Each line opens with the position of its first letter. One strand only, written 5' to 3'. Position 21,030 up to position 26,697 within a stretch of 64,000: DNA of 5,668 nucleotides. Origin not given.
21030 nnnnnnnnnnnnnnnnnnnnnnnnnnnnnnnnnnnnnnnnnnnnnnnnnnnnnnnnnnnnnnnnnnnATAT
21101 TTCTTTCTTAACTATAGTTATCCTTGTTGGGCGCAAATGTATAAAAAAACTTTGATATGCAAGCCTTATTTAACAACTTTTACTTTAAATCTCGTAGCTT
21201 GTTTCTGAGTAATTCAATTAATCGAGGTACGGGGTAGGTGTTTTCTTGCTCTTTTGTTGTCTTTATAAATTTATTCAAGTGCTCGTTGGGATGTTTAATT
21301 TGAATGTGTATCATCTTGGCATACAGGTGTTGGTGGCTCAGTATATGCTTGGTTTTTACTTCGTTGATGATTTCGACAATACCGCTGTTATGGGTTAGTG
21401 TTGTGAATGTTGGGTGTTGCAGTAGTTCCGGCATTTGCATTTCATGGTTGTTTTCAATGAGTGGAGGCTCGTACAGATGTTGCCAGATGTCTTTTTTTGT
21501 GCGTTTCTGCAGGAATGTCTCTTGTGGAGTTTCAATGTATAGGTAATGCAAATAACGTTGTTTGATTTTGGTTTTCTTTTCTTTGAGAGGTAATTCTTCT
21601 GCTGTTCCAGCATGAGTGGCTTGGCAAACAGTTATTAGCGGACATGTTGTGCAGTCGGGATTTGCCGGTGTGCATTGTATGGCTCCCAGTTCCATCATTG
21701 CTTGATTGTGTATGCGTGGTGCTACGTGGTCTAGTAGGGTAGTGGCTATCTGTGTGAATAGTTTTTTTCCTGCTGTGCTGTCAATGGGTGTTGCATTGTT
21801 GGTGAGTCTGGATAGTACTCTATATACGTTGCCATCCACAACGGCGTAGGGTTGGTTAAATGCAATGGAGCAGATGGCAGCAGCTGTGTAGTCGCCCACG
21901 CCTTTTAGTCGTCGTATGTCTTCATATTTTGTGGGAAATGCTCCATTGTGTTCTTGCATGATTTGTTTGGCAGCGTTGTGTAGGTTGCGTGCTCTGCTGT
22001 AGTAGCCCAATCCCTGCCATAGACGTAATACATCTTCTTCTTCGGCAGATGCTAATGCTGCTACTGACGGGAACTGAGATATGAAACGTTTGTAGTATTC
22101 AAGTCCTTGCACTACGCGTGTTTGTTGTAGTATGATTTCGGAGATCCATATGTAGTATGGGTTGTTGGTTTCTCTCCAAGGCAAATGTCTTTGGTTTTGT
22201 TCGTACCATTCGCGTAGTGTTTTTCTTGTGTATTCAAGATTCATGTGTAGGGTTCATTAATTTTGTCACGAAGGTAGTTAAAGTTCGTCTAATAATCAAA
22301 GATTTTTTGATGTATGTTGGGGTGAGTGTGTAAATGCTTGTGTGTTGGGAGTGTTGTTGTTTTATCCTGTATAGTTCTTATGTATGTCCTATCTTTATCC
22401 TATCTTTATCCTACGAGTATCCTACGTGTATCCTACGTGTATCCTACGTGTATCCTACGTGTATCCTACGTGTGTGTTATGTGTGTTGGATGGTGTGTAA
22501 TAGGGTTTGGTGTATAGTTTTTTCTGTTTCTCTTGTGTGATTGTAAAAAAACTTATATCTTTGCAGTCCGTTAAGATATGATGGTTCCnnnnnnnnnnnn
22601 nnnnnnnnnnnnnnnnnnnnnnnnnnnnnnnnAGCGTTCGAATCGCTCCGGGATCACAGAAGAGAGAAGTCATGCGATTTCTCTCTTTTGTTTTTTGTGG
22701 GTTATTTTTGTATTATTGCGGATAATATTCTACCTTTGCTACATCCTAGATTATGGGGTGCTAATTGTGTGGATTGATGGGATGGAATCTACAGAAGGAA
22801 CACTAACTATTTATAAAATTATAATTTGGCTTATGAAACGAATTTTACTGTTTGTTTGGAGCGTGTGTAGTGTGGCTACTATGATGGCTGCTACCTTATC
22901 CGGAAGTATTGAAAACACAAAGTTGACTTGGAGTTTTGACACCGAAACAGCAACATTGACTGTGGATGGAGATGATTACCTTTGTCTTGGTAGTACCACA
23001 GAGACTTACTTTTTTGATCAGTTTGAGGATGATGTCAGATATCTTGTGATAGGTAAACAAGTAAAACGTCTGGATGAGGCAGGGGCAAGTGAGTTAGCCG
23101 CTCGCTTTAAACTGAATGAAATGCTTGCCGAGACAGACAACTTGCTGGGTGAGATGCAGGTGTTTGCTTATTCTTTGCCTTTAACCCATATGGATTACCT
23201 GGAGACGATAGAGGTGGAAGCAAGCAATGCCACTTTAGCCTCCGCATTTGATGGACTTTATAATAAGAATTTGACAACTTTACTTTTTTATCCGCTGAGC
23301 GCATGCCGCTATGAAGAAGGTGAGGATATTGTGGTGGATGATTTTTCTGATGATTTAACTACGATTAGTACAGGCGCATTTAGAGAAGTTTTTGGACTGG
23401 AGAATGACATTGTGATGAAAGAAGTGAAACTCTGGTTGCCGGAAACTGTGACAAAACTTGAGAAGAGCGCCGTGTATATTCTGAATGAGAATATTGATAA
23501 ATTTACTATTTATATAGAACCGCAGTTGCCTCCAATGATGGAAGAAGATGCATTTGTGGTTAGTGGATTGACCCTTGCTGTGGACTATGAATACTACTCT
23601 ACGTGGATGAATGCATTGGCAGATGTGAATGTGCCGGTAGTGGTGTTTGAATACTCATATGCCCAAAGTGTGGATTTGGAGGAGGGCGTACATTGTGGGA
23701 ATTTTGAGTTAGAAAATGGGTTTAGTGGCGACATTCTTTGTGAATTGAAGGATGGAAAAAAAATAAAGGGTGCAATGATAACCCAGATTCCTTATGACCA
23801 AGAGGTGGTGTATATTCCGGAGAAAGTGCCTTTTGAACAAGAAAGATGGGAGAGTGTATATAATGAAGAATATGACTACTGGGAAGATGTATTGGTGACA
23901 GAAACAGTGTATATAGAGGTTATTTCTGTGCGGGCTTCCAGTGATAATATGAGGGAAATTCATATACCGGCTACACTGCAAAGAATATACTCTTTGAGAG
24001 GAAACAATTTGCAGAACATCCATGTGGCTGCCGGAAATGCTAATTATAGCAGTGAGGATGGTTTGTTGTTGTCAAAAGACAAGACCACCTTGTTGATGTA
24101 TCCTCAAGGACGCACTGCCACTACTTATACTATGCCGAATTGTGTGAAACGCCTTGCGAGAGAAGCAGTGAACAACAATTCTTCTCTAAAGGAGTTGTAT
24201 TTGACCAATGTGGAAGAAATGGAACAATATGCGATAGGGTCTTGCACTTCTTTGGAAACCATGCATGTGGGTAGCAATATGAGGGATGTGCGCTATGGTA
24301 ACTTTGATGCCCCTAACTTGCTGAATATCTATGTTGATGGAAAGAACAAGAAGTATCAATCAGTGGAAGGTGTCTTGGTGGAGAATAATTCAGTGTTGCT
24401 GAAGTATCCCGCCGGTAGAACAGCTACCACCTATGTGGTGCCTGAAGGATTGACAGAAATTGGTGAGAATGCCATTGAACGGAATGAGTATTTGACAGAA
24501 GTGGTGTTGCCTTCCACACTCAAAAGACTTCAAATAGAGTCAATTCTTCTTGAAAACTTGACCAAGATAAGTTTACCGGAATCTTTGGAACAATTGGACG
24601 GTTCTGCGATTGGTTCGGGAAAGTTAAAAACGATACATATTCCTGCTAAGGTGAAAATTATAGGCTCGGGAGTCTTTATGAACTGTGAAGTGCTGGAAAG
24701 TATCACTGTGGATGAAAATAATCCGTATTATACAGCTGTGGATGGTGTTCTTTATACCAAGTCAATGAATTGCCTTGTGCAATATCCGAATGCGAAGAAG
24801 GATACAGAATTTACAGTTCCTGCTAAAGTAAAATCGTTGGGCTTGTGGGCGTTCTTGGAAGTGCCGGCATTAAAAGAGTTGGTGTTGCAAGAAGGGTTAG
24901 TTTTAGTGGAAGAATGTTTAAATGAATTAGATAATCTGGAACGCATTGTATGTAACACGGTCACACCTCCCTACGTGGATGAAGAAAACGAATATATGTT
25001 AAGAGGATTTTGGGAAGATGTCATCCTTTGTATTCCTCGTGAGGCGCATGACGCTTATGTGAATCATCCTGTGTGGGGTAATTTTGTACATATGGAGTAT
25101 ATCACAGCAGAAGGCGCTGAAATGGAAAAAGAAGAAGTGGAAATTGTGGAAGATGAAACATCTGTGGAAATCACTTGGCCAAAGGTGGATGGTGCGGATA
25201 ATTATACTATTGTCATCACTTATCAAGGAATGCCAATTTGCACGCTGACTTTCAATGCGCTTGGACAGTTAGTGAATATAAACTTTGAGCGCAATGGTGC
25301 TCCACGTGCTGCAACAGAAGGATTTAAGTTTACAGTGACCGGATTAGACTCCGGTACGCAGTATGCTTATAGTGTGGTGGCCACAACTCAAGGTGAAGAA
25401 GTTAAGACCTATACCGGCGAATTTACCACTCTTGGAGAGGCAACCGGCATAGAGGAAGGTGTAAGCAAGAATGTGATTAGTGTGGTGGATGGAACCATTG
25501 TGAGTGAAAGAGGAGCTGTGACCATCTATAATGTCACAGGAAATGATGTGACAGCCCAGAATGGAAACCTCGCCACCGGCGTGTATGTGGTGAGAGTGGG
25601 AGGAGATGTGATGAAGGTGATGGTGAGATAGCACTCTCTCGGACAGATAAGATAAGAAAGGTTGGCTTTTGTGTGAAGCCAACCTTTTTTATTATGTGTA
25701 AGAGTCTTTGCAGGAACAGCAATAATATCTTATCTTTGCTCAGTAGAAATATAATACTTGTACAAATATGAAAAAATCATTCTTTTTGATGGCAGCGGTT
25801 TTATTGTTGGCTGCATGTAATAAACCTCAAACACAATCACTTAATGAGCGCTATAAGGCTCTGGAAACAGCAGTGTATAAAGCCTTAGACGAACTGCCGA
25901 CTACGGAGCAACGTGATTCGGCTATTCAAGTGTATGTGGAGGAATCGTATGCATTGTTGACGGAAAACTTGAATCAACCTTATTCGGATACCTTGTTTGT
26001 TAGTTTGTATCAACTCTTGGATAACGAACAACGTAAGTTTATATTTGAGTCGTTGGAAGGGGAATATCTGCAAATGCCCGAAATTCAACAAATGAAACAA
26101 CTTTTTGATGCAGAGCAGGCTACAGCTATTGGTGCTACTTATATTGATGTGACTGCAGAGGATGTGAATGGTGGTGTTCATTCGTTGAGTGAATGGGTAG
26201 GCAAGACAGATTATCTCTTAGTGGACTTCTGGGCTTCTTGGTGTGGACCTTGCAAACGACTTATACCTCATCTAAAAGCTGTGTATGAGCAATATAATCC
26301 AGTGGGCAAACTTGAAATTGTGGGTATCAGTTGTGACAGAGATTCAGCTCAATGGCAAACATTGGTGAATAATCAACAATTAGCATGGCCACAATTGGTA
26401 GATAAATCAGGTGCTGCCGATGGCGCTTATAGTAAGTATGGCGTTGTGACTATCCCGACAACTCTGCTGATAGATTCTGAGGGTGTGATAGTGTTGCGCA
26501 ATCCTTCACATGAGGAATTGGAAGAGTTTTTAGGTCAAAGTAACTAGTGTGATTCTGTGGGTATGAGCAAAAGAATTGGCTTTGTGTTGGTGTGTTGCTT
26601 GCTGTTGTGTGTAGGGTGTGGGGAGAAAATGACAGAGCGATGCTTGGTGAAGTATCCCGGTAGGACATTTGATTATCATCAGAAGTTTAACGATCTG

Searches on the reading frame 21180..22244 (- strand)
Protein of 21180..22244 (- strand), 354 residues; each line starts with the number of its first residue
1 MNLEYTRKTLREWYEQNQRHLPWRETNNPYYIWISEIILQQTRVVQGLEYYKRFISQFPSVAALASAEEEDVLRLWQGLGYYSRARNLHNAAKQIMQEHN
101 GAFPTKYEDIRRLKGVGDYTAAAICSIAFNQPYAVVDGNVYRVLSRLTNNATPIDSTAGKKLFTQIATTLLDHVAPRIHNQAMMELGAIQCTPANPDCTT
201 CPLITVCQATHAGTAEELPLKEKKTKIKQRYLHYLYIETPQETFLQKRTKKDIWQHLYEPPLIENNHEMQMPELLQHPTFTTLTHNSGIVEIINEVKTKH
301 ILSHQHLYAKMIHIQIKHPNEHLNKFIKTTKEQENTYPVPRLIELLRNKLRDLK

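Call 36: search_protein_families(library=pfam, proteins=[window:21180-22244:-], max_evalue=0.00001)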
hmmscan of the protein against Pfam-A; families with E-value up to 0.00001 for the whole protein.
window:21180-22244:- (354 aa): 2 families
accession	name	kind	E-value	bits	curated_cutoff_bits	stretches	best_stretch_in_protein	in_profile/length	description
PF00730.31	HhH-GPD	-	9.2e-21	74.7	26.2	1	34-152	1-91/108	HhH-GPD superfamily base excision DNA repair protein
PF14815.12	NUDIX_4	-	1.4e-11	44.6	35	1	234-345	2-109/113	NUDIX domain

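Call 38: find_encoding_contigs(protein=window:21180-22244:-, flank=1500, max_places=10)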
Protein window:21180-22244:- (354 aa): 9 contigs read that carry it; 4 places shown.
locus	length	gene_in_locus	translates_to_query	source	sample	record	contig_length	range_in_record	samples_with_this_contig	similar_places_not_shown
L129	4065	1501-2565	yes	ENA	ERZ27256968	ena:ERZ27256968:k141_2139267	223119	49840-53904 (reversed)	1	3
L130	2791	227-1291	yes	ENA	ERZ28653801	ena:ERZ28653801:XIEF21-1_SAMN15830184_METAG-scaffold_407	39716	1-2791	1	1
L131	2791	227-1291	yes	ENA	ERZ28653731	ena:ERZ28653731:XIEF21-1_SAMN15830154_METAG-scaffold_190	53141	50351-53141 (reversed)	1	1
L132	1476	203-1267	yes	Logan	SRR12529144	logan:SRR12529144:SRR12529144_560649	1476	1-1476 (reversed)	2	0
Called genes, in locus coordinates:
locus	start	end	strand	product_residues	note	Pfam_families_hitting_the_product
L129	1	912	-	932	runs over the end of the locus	PF13306:LRR_5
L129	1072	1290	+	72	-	-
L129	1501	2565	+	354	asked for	PF00730:HhH-GPD, PF14815:NUDIX_4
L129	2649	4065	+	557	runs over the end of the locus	PF02463:SMC_N (faint), PF00005:ABC_tran, PF13555:AAA_29 (faint), PF13304:AAA_21 (faint), PF12848:ABC_tran_Xtn, PF00005:ABC_tran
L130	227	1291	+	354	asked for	PF00730:HhH-GPD, PF14815:NUDIX_4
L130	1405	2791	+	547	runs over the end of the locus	PF00005:ABC_tran, PF02463:SMC_N (faint), PF13304:AAA_21 (faint), PF13555:AAA_29 (faint), PF12848:ABC_tran_Xtn, PF00005:ABC_tran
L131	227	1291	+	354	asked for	PF00730:HhH-GPD, PF14815:NUDIX_4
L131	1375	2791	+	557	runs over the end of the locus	PF02463:SMC_N (faint), PF00005:ABC_tran, PF13555:AAA_29 (faint), PF13304:AAA_21 (faint), PF12848:ABC_tran_Xtn, PF00005:ABC_tran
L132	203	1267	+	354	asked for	PF00730:HhH-GPD, PF14815:NUDIX_4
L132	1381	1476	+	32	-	?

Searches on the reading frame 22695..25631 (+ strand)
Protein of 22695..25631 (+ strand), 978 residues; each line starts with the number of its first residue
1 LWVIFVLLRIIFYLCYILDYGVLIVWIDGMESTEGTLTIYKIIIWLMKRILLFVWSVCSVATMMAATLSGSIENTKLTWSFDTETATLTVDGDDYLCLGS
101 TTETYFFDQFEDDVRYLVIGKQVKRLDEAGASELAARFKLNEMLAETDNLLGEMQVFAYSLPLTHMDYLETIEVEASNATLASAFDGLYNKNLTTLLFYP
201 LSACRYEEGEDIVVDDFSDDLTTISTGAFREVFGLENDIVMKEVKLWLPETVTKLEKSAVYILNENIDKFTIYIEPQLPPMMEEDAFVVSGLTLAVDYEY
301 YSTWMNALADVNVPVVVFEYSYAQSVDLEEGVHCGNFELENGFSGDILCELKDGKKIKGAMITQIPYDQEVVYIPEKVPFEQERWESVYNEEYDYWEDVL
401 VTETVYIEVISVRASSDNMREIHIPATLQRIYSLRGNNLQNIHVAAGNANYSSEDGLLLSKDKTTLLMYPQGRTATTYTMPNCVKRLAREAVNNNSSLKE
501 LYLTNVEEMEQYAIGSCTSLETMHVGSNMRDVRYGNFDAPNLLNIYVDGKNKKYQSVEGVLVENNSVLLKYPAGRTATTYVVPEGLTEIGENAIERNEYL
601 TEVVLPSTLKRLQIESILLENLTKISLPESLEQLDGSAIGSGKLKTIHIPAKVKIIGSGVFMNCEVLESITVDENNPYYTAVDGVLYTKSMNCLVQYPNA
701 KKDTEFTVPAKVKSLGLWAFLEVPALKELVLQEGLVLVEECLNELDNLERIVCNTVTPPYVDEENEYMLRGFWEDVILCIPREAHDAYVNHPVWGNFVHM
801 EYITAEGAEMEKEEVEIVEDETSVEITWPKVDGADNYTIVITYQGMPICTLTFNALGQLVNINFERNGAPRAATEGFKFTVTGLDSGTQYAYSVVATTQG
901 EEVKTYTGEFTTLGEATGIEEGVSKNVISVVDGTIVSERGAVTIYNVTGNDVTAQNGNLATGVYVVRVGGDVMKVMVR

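Call 36: search_protein_families(library=pfam, proteins=[window:22695-25631:+], max_evalue=0.00001)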
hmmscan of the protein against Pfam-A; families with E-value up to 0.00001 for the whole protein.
window:22695-25631:+ (978 aa): 1 family
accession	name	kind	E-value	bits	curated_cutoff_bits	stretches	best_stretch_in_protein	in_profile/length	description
PF13306.12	LRR_5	-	9.5e-24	84.1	27.7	1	581-672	17-108/127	BspA type Leucine rich repeat region (6 copies)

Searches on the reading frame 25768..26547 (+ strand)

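Call 74: search_protein_families(library=pfam, proteins=[window:25768-26547:+], max_evalue=0.00001)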
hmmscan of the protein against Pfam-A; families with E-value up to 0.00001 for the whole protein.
window:25768-26547:+ (259 aa): 5 families
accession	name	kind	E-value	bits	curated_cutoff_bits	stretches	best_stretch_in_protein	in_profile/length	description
PF13905.12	Thioredoxin_8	-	2.6e-18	66.6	27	1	148-239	2-92/94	Thioredoxin-like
PF00578.27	AhpC-TSA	-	3.4e-18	66.2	26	1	121-242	1-122/124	AhpC/TSA family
PF08534.16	Redoxin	-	1.4e-11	44.8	26.6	1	127-244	8-131/148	Redoxin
PF00085.26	Thioredoxin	-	2.5e-11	43.9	23.5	1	146-193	16-62/103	Thioredoxin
PF13098.12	Thioredoxin_2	-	6.3e-08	33.3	27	1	146-254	4-100/104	Thioredoxin-like domain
